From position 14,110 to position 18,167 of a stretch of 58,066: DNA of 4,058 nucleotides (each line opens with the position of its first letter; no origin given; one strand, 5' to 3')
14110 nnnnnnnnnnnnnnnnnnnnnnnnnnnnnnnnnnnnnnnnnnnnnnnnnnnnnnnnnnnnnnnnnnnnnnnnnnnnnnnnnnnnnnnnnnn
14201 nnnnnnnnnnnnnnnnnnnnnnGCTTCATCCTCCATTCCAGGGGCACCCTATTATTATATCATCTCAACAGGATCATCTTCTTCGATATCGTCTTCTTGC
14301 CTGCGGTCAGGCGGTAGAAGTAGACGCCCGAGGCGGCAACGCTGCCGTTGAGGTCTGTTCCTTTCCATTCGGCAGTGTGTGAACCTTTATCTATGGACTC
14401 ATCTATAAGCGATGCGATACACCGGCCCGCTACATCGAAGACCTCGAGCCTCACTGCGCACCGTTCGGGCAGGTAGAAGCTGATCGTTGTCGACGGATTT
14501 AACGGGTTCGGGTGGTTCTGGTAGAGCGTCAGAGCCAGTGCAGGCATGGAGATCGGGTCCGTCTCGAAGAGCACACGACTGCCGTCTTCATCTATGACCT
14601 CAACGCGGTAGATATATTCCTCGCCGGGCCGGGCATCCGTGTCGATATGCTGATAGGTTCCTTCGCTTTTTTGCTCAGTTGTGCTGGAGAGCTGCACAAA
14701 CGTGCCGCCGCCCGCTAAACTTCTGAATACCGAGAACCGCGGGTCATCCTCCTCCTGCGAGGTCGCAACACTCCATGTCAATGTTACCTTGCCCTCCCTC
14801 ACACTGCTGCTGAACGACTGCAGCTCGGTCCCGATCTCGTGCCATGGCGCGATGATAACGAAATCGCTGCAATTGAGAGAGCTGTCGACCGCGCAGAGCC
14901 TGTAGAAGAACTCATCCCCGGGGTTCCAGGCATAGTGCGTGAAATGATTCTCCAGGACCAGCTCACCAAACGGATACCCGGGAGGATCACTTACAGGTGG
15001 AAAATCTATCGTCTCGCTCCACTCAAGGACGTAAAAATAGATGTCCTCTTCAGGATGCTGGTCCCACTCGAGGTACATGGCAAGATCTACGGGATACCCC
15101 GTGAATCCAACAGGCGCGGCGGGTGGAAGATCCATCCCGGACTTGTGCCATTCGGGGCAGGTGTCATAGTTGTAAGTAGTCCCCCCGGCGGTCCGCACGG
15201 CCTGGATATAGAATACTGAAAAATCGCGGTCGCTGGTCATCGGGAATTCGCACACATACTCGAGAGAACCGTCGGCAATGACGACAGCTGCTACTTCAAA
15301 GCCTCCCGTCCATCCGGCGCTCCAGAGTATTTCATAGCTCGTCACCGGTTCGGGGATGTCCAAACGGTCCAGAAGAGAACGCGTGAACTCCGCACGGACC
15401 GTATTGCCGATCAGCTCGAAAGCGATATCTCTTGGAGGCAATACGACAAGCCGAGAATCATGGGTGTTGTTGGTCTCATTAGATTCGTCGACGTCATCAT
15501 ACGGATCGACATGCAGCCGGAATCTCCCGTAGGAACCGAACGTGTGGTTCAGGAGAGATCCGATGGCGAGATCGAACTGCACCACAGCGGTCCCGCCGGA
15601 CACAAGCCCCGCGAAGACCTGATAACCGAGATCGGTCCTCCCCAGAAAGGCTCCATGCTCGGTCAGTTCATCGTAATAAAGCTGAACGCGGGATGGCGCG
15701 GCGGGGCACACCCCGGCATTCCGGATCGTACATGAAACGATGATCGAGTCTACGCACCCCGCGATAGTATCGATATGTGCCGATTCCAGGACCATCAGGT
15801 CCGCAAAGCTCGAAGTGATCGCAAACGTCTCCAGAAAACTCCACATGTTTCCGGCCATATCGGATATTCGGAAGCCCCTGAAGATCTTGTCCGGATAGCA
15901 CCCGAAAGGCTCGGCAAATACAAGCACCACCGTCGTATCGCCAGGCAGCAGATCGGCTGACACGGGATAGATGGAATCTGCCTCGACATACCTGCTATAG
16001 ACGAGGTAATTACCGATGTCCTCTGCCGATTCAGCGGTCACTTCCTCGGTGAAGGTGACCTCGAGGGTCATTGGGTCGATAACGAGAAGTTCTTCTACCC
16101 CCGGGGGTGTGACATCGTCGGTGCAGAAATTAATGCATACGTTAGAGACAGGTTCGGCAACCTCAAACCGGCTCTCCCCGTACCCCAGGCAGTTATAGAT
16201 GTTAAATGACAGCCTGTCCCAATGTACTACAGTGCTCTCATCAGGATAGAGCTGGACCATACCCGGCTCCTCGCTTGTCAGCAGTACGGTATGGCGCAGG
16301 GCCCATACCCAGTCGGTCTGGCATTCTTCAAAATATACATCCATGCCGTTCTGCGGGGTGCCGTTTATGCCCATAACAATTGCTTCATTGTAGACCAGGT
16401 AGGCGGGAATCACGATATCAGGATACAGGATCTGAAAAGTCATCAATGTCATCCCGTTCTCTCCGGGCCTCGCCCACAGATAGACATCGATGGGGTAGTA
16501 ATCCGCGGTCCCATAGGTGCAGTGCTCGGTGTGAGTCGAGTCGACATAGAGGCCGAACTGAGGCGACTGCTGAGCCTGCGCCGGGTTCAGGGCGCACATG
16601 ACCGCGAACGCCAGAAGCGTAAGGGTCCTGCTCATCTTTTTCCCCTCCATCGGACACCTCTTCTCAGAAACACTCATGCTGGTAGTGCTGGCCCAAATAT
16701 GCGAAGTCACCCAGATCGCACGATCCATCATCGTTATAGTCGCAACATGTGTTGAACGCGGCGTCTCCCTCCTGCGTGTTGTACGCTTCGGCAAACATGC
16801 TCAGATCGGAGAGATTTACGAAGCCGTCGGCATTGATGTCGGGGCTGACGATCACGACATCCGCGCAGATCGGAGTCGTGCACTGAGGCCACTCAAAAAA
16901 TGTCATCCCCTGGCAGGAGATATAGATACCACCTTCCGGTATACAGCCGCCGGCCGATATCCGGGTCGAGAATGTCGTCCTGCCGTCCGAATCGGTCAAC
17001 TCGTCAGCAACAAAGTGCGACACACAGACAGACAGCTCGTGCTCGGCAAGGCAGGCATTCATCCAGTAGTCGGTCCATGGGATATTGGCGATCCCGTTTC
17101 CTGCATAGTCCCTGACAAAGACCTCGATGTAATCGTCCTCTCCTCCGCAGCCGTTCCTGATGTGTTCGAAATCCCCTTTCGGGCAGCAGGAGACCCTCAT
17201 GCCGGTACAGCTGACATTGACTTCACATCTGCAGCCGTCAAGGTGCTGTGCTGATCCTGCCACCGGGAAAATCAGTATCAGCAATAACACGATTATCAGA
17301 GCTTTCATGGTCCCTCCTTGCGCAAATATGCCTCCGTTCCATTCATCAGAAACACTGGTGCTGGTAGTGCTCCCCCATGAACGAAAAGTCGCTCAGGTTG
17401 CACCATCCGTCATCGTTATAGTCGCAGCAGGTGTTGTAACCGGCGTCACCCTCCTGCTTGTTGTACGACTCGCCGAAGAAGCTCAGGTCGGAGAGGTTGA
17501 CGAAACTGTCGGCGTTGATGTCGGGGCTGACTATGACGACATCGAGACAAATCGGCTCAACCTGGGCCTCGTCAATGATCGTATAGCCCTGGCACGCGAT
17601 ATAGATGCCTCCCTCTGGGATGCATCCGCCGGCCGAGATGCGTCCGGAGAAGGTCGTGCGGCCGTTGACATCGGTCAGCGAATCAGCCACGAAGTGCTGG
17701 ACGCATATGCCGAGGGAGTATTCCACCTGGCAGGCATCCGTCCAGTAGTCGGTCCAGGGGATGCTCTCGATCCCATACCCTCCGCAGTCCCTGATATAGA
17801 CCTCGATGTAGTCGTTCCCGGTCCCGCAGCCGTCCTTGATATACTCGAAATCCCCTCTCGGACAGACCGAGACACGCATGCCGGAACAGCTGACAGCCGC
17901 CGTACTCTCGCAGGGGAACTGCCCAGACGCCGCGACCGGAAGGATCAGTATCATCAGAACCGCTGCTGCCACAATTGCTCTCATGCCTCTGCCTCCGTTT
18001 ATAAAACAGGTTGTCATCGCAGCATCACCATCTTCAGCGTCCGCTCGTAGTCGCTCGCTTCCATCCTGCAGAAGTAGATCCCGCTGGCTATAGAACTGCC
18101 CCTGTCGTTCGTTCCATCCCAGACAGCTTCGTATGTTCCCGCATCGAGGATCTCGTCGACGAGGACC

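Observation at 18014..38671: Tandem array of six ~1030-aa secreted paralogues with no family I can name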

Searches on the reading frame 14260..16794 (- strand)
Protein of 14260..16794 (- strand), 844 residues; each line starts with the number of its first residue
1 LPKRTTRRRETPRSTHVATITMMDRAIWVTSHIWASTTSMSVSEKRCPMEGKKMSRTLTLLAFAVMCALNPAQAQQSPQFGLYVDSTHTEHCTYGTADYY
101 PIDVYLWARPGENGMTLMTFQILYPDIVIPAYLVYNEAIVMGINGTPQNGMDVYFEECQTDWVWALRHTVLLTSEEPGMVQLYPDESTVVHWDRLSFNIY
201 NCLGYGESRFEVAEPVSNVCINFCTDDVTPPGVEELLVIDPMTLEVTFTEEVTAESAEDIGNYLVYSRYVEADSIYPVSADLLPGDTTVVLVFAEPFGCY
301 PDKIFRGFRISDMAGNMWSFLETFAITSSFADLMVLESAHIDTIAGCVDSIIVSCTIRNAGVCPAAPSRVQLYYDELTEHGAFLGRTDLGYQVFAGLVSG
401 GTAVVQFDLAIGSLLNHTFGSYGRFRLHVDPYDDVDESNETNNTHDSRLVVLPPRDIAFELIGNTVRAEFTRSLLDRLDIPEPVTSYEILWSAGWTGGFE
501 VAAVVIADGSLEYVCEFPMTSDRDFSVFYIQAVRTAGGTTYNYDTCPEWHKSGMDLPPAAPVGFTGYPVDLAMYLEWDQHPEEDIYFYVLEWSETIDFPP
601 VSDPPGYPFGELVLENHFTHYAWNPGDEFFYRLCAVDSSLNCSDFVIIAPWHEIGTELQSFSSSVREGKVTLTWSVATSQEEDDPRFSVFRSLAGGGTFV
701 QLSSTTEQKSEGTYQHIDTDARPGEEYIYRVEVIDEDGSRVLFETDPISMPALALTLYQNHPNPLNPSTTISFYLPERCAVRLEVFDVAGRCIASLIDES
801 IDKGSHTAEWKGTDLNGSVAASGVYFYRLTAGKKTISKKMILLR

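Call 15: search_protein_families(library=pfam, proteins=[window:14260-16794:-], max_evalue=0.001)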
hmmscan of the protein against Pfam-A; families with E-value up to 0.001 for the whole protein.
window:14260-16794:- (844 aa): 4 families
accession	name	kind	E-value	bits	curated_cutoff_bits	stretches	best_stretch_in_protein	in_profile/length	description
PF07705.17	CARDB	-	1.6e-08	35.1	22.7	1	331-445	2-99/101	CARDB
PF18962.6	Por_Secre_tail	-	1.4e-06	29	27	1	762-841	3-74/75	Secretion system C-terminal sorting domain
PF13860.13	FlgD_ig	-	1.8e-06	28.3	27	1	770-832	13-76/79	FlgD Ig-like domain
PF13585.12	CHU_C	-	0.00081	19.9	27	0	781-836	29-78/86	CHU_C Type IX secretion signal domain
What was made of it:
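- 14260..16794 (-): CARDB-domain protein with a T9SS CTD (ORF up to 844 aa; the true start is probably downstream). PF07705, PF18962 and PF13860 (call 15).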

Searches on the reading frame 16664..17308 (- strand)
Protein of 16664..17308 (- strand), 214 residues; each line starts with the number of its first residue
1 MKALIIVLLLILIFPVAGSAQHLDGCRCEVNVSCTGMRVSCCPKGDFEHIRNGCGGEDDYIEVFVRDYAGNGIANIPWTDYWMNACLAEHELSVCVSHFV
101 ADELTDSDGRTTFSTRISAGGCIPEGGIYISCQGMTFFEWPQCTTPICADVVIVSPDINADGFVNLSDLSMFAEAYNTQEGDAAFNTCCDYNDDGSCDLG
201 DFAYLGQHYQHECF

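Call 15: search_protein_families(library=pfam, proteins=[window:16664-17308:-], max_evalue=0.001)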
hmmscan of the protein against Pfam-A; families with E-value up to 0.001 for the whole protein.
window:16664-17308:- (214 aa): 1 family
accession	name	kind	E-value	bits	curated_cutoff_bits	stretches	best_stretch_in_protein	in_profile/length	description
PF00404.24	Dockerin_1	-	1.8e-05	25.2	22.9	1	157-205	3-52/57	Dockerin type I domain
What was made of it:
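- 16664..17308 (-): Second dockerin-bearing small paralogue (214 aa). PF00404 at E 1.8e-5 (call 15).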

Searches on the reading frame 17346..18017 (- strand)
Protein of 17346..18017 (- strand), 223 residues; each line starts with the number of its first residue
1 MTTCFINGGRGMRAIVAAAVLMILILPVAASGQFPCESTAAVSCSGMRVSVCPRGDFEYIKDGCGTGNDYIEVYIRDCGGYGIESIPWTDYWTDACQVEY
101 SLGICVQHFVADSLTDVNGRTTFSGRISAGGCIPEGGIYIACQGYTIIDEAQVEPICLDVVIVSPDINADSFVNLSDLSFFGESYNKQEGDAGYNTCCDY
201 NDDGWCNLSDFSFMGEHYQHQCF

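Call 15: search_protein_families(library=pfam, proteins=[window:17346-18017:-], max_evalue=0.001)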
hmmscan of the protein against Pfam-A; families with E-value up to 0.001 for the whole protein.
window:17346-18017:- (223 aa): 0 families

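Call 59: search_solved_structures(query=window:17346-18017:-, max_evalue=1, show_alignments=1)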
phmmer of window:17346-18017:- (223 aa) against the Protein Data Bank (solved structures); distinct sequences matched with E-value up to 1: 6.
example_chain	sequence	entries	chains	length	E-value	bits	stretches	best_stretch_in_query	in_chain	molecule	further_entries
2y3n_B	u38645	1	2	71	1.6e-05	27.9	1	163-218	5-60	CELLULOSOMAL FAMILY-48 PROCESSIVE GLYCOSIDE HYDROLASE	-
4wi0_B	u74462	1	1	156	0.059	16.2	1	168-218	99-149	Cellulosomal scaffoldin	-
2b59_B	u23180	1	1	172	0.061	16.2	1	159-218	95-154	Cellulosomal scaffolding protein A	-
3kcp_A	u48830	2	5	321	0.21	14.4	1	159-218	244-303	Cellulosomal-scaffolding protein A | Cellulosome anchoring protein cohesin region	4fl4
5g5d_B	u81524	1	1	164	0.28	14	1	165-218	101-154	CELLULOSOMAL-SCAFFOLDING PROTEIN A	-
4u3s_B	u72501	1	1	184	0.37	13.6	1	168-219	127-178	Cellulosomal scaffoldin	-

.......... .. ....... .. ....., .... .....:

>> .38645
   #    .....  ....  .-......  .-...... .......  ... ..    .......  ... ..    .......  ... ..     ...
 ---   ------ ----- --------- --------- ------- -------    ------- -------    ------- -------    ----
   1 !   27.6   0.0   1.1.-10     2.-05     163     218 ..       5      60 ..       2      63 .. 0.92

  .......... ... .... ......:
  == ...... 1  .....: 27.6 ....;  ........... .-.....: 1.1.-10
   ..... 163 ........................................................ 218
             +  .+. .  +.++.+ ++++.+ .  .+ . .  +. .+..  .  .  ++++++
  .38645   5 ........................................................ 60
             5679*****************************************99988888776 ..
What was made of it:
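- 17346..18017 (-): Small secreted Cys-rich protein with a C-terminal dockerin (223-aa ORF). Its first ATG overlaps the GP1 stop codon. It is a probable operon partner. The dockerin matches PDB 2y3n_B at E 1.6e-5 (call 59).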
